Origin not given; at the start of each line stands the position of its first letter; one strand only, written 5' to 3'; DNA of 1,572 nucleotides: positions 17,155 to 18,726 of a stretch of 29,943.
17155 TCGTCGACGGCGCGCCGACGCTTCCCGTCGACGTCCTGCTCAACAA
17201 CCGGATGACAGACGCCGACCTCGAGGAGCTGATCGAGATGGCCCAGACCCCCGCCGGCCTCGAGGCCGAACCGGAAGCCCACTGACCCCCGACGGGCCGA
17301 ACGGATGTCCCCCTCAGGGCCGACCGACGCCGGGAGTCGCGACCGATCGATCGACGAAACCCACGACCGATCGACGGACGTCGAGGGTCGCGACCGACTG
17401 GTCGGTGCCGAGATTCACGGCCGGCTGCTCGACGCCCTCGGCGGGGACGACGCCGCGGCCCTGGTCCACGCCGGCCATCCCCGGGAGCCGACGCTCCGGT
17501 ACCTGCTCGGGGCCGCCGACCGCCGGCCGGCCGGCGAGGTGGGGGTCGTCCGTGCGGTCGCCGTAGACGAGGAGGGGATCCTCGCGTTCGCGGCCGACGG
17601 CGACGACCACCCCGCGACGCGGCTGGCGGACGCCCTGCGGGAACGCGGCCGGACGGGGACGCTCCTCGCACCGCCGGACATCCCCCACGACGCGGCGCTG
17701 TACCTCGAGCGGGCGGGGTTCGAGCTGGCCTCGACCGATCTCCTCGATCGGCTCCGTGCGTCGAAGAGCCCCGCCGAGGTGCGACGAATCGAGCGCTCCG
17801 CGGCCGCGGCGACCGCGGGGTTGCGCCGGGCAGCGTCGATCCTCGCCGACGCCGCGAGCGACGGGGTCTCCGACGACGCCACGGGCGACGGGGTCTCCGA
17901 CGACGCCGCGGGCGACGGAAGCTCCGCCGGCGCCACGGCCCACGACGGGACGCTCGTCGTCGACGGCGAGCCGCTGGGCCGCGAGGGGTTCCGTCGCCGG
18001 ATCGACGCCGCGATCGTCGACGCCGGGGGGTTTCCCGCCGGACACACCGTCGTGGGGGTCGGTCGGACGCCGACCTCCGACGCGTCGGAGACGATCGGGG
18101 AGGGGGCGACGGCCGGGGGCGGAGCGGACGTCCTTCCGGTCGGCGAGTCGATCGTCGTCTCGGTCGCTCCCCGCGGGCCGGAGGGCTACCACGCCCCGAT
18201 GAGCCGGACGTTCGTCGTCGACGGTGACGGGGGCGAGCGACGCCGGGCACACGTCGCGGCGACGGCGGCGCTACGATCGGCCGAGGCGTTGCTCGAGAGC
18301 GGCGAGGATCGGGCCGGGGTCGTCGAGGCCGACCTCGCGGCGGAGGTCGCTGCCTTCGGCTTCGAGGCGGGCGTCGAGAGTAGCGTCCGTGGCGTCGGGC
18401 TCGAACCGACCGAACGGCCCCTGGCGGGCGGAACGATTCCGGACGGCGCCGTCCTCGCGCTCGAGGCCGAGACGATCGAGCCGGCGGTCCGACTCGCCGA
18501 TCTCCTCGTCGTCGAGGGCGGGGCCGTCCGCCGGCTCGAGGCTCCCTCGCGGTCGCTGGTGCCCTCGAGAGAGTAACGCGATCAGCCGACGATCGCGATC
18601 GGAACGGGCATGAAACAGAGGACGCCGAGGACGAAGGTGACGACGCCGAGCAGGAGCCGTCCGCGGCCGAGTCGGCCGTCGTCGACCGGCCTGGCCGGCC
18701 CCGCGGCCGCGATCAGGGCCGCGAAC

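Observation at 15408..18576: Co-directional cassette of a compact UvrD-like helicase and an inactive M24 'pseudo-peptidase'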

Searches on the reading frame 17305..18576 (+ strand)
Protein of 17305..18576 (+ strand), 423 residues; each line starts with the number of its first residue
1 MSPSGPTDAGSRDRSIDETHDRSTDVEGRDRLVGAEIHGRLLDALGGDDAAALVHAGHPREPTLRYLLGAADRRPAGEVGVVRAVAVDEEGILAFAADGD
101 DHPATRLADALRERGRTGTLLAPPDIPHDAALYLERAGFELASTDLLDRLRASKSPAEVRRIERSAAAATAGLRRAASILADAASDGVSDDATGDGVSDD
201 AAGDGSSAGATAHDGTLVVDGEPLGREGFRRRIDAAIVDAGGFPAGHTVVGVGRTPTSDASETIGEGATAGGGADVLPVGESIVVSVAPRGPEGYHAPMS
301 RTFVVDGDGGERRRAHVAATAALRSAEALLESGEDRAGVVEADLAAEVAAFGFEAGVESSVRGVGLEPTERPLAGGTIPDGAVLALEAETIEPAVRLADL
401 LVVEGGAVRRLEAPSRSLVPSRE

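Call 3: search_protein_families(library=pfam, proteins=[window:17305-18576:+], max_evalue=0.01)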
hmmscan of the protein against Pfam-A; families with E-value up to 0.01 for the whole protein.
window:17305-18576:+ (423 aa): 1 family
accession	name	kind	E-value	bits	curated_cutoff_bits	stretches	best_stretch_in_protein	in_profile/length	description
PF00557.29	Peptidase_M24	-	2.4e-07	31.2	23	1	274-403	68-206/208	Metallopeptidase family M24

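Call 4: search_protein_families(library=ncbifam, proteins=[window:17305-18576:+], max_evalue=0.01)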
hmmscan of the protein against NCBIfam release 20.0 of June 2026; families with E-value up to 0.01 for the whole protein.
window:17305-18576:+ (423 aa): 0 families

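Call 5: find_homologous_proteins(query=window:17305-18576:+)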
Query window:17305-18576:+ (423 aa): 168 proteins with E <= 0.001 among 8000 candidates; the best 120 are listed.
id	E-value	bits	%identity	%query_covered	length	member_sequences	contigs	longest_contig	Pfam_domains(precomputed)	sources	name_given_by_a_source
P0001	1.5e-254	863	100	100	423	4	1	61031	PF00557.30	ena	-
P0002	1.3e-137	478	68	95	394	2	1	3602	PF00557.30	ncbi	-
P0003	4.1e-70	255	47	91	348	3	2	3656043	PF00557.30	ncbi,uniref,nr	ncbi:M24 family metallopeptidase [Natribaculum luteum]|uniref:M24 family metallopeptidase n=1 Tax=Na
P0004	1.5e-69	253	46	90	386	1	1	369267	PF00557.30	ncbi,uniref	ncbi:M24 family metallopeptidase [Natrarchaeobius sp. A-rgal3]|uniref:M24 family metallopeptidase n=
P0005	1.8e-69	253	48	91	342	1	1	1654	PF00557.30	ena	-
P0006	7.8e-69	251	47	93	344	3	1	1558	PF00557.30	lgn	-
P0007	8.7e-69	251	49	87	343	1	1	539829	PF00557.30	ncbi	ncbi:M24 family metallopeptidase [Natrialbaceae archaeon A-gly3]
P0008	4.0e-68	249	48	88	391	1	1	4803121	PF00557.30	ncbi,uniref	ncbi:M24 family metallopeptidase [Natronorubrum sp. FCH18a]|uniref:M24 family metallopeptidase n=1 T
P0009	1.1e-67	247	46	92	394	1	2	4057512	PF00557.30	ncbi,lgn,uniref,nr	ncbi:M24 family metallopeptidase [Natronorubrum tibetense]|uniref:Peptidase M24 domain-containing pr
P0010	2.1e-67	246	50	79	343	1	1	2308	PF00557.30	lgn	-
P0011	7.3e-67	245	44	92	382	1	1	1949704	PF00557.30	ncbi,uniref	ncbi:M24 family metallopeptidase [Natronorubrum sp. DTA7]|uniref:M24 family metallopeptidase n=1 Tax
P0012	3.1e-66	243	45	87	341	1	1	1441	PF00557.30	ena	-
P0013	4.0e-66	242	44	92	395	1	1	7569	PF00557.30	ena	-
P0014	6.9e-66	241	43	91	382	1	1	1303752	PF00557.30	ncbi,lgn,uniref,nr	ncbi:M24 family metallopeptidase [Natronorubrum texcoconense]|uniref:Xaa-Pro aminopeptidase n=1 Tax=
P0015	2.4e-65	240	44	94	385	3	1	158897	PF00557.30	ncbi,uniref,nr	ncbi:M24 family metallopeptidase [Natrialba swarupiae]|uniref:M24 family metallopeptidase n=1 Tax=Na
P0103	7.5e-35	139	37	89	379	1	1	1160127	PF00557.30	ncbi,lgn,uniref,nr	ncbi:M24 family metallopeptidase [Haloferax larsenii]|uniref:Xaa-Pro aminopeptidase n=1 Tax=Halofera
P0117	1.2e-32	132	34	91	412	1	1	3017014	PF00557.30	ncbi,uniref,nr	ncbi:M24 family metallopeptidase [Haloprofundus salinisoli]|uniref:M24 family metallopeptidase n=1 T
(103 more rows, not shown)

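Call 8: search_solved_structures(query=window:17305-18576:+, max_evalue=1, show_alignments=3)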
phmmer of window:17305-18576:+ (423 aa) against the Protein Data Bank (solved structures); distinct sequences matched with E-value up to 1: 1.
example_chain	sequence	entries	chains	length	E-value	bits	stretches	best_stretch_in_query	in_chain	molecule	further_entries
8rd8_B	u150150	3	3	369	0.13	14.8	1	128-195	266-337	Methyl-accepting chemotaxis protein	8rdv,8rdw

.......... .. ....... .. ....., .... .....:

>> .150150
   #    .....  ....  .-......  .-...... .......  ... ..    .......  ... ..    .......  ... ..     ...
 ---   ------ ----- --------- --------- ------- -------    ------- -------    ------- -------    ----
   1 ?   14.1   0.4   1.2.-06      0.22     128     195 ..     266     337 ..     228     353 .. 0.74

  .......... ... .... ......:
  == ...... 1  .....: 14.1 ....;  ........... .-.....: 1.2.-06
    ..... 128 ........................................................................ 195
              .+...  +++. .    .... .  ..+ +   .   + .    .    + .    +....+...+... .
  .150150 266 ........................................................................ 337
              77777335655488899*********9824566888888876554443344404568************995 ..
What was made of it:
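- Tried and rejected: A single-sequence phmmer search of the M24-like protein against PDB found no M24 chain, only a spurious 0.13 hit (call 8).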

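Call 12: find_related_loci(query=A1, collection=genome_contigs, flank=7000)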
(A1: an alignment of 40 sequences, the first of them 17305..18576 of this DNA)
Query A1 (423 aa) in genome_contigs; peptide patterns used: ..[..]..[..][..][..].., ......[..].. (x = any residue, [..] = any of these).
220 stretches matched a pattern; 176 encode a relative of the query (tblastn E <= 1e-3); the best 80 are kept; 80 distinct loci.
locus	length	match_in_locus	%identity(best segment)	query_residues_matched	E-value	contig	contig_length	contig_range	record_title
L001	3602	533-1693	67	12-420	3e-150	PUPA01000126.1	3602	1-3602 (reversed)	MAG: Natrialbaceae archaeon isolate B1Sed10_119R1 B1-Sed10-C44248, whole genome shotgun sequence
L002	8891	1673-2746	46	15-420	3e-81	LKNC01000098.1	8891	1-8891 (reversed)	MAG: Natrialbaceae archaeon Tc-Br11_E2g1 LTtc-BRINE-C4065, whole genome shotgun sequence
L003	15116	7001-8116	46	33-421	9e-72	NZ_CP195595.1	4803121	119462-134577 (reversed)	Natronorubrum sp. FCH18a chromosome, complete genome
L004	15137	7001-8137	46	33-420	8e-72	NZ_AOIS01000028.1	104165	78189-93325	Haloterrigena salina JCM 13891 contig_28, whole genome shotgun sequence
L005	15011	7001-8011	47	37-421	8e-72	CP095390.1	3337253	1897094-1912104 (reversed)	Natribaculum breve strain TRM20010 chromosome, complete genome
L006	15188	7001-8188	44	3-420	1e-72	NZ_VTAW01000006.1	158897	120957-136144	Natrialba swarupiae strain ESP3B_9 NODE_6_length_158897_cov_89.0983, whole genome shotgun sequence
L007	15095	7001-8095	45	33-421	7e-72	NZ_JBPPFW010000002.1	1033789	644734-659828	Natronorubrum sp. DTA28 DTA28_ctg0002, whole genome shotgun sequence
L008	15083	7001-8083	46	40-420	2e-70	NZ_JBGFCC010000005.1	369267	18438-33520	Natrarchaeobius versutus strain A-rgal3 NODE_5_length_369267_cov_132.365124, whole genome shotgun sequence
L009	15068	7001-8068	43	41-421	2e-68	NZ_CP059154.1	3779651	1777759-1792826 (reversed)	Natrinema zhouii strain YPL30 chromosome, complete genome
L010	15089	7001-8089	43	33-421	1e-66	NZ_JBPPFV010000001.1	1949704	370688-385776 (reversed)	Natronorubrum sp. DTA7 DTA7_ctg01, whole genome shotgun sequence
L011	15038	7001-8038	43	41-421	2e-66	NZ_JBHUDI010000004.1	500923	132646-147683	Haloarchaeobius amylolyticus strain CGMCC 1.12230 GCM70020382_5, whole genome shotgun sequence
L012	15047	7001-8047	43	39-421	4e-66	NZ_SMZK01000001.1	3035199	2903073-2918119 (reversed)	Haloterrigena sp. H1 contig1, whole genome shotgun sequence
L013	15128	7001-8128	44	10-421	2e-65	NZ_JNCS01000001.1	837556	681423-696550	Natrinema altunense strain AJ2 N_altunense_AJ2_contig_1, whole genome shotgun sequence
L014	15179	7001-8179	42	30-421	2e-65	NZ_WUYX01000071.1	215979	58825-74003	Natronorubrum halalkaliphilum strain JWXQ-INN-674 NODE_436_length_215895_cov_107.272705, whole genome shotgun sequence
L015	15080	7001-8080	44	35-401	2e-65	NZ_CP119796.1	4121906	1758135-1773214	Halomontanus rarus strain TS33 chromosome, complete genome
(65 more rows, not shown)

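Call 19: find_encoding_contigs(protein=P0103, flank=6000, max_places=2)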
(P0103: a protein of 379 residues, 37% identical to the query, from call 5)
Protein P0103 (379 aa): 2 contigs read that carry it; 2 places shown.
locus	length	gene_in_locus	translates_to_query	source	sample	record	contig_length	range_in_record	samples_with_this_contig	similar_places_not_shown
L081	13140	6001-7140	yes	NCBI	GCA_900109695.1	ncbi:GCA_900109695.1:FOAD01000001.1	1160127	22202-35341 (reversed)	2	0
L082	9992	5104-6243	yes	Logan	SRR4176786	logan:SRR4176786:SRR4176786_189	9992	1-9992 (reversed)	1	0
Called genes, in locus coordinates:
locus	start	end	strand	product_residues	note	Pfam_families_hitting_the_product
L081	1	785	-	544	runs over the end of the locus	-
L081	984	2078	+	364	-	PF01546:Peptidase_M20, PF07687:M20_dimer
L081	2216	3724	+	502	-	PF02074:Peptidase_M32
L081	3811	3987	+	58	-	PF28085:HVO_0416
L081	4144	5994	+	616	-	PF00580:UvrD-helicase, PF13245:AAA_19, PF13604:AAA_30 (faint), PF13361:UvrD_C, PF13538:UvrD_C_2 (faint)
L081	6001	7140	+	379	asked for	PF00557:Peptidase_M24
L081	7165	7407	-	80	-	PF24377:DUF7533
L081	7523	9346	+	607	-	PF00939:Na_sulph_symp (weak), PF03600:CitMHS, PF02080:TrkA_C, PF00939:Na_sulph_symp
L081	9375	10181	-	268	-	PF04367:DUF502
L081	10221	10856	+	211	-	PF00677:Lum_binding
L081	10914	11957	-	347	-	PF13367:PrsW-protease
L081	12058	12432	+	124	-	PF24376:DUF7532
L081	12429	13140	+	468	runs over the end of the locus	PF04167:DUF402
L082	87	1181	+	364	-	PF01546:Peptidase_M20, PF07687:M20_dimer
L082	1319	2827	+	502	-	PF02074:Peptidase_M32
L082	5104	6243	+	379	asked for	PF00557:Peptidase_M24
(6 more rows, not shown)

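Call 23: search_solved_structures(query=P0117, max_evalue=0.001, show_alignments=2)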
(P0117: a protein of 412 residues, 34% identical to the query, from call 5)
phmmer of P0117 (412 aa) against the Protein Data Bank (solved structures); distinct sequences matched with E-value up to 0.001: 63 (the best 60 are shown).
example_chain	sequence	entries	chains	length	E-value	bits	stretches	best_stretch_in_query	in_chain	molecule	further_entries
5cdl_A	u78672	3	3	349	7.1e-26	94.2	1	165-402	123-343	Proline dipeptidase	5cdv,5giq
5giu_A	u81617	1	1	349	7.2e-26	94.2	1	165-402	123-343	Proline dipeptidase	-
4ege_A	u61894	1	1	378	1.1e-23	87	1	161-397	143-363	Dipeptidase PepE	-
1pv9_A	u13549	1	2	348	1.8e-23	86.3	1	83-400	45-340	Xaa-Pro dipeptidase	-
3q6d_A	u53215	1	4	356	5.1e-22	81.5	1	162-407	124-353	Proline dipeptidase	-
5cnx_A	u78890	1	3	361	6.6e-22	81.2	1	228-406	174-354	Aminopeptidase YpdF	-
1wy2_A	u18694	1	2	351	1.5e-21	80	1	214-400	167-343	Xaa-Pro dipeptidase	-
1wn1_A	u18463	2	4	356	8.6e-20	74.2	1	164-395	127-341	dipeptidase | 356aa long hypothetical dipeptidase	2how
4rgz_A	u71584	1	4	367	1.1e-19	73.9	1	63-393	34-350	Xaa-Pro aminopeptidase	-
4fkc_A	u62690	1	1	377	1.2e-19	73.8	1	63-393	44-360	Xaa-Pro aminopeptidase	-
5cik_A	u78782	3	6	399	1.5e-18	70.1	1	212-398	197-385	Proline dipeptidase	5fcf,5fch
4r60_A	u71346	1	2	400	1.5e-18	70.1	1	212-398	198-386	Proline dipeptidase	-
3ig4_A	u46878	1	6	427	7.9e-18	67.7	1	213-401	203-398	Xaa-pro aminopeptidase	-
5cde_A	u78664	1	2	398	1.2e-17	67.2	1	212-398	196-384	Proline dipeptidase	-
2zsg_A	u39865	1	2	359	2.2e-17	66.3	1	220-407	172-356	Aminopeptidase P, putative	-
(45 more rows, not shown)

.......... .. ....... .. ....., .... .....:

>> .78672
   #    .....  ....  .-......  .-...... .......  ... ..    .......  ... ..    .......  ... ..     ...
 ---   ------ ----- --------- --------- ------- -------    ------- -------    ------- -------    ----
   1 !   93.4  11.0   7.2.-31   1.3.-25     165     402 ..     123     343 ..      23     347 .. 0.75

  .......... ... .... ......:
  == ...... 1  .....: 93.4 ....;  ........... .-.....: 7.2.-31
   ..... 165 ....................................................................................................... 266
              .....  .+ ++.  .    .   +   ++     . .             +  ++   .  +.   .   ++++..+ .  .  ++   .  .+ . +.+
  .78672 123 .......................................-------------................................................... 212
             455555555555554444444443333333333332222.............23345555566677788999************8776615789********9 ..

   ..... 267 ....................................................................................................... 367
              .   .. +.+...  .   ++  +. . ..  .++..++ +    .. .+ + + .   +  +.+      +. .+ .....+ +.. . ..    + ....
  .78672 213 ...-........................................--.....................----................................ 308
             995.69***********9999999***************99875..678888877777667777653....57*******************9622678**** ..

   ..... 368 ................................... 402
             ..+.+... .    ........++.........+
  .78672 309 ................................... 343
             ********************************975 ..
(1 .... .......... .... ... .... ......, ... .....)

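Call 24: search_solved_structures(query=A1, max_evalue=0.001, show_alignments=1)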
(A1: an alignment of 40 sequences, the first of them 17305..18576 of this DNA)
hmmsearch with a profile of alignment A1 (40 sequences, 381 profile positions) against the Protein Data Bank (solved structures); distinct sequences matched with E-value up to 0.001: 37.
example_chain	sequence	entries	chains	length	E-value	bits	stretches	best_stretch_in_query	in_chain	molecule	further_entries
1pv9_A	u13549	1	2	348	5.5e-23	84.7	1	132-374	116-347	Xaa-Pro dipeptidase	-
5cdl_A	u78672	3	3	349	2.1e-21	79.5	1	136-370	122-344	Proline dipeptidase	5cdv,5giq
5giu_A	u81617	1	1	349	2.1e-21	79.5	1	136-370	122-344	Proline dipeptidase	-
1wy2_A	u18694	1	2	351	2.3e-20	76.1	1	132-374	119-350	Xaa-Pro dipeptidase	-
5cnx_A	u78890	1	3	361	6.8e-18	68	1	137-372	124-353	Aminopeptidase YpdF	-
4ege_A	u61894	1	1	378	7.1e-18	67.9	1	129-374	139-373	Dipeptidase PepE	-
5cik_A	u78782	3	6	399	3.1e-15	59.2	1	180-374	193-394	Proline dipeptidase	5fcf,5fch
4r60_A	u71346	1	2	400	3.1e-15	59.2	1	180-374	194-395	Proline dipeptidase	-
4rgz_A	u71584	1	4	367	4.1e-15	58.8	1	201-374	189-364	Xaa-Pro aminopeptidase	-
4fkc_A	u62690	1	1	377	4.5e-15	58.7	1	201-374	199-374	Xaa-Pro aminopeptidase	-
5cde_A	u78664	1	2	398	4.3e-14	55.4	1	180-374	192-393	Proline dipeptidase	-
3q6d_A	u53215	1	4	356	5.5e-14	55.1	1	131-374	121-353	Proline dipeptidase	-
1wn1_A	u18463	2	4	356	2.4e-13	53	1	133-374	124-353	dipeptidase | 356aa long hypothetical dipeptidase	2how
7k3u_A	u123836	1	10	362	6.1e-12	48.4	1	131-373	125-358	Aminopeptidase P family protein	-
6xmr_A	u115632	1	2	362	9.7e-12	47.7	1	131-373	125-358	Aminopeptidase P family protein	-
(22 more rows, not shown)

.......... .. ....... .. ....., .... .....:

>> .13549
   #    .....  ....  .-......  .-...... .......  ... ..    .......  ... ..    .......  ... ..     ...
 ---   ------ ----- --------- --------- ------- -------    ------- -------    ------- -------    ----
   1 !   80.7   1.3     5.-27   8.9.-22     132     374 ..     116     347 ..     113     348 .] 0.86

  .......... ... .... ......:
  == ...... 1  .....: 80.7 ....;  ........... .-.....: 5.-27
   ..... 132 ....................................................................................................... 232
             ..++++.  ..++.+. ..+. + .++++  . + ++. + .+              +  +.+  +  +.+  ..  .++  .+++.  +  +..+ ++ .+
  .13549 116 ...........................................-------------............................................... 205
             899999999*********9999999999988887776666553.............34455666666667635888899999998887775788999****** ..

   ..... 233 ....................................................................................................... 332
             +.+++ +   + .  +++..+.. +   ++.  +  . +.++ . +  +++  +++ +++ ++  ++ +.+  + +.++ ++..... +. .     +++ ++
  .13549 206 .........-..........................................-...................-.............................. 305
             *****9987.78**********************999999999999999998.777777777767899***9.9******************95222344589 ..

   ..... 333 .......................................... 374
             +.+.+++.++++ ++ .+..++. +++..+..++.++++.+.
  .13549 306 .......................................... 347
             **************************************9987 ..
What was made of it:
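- Closest known: Small archaeal/bacterial prolidases. Same: The family profile matches at 5.5e-23 (call 24).
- Tried and rejected: The family profile was needed (call 24).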

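Call 29: search_protein_families(library=padloc, proteins=[window:17305-18576:+], max_evalue=0.01)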
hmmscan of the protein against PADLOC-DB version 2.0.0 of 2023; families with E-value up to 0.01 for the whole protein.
window:17305-18576:+ (423 aa): 0 families

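Call 36: predict_structure(alignment_id=A1)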
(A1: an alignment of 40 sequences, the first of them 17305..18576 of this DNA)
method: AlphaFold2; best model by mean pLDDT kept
length: 423 residues; sequences in the alignment: 40
mean_pLDDT: 85.1   pTM: 0.83
mean pLDDT of the five models: 85.1, 85.0, 84.9, 84.8, 84.3
residues with pLDDT >= 90: 281; 70-90: 56; 50-70: 48; < 50: 38
segments of 3 or more residues with pLDDT < 50: 1-5, 10-17, 203-211, 259-265, 267-271
pLDDT, mean of each block of 10 residues (from residue 1): 45 45 60 86 91 94 90 60 91 90 96 97 96 98 95 95 97 97 76 57 47 77 93 98 93 66 46 77 96 94 90 96 98 97 98 94 93 85 97 96 96 92 90
secondary structure, 60 per line:
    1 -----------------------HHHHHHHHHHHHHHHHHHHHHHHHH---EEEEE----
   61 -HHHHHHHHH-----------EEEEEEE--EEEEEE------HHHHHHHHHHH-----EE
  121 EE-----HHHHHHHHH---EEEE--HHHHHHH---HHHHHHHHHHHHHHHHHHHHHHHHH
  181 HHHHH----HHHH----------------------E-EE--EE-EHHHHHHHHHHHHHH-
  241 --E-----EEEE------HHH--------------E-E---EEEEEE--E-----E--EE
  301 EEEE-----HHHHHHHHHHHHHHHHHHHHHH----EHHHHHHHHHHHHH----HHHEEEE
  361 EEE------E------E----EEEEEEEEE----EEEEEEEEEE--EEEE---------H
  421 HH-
elements in order: H24-48 E52-56 H62-70 E82-88 E91-96 H103-113 E119-122 H128-136 E140-143 H146-152 H156-185 H190-193 H226-239 E249-252 E282-287 E299-304 H310-331 H337-349 E357-363 E382-390 E395-404 E407-410
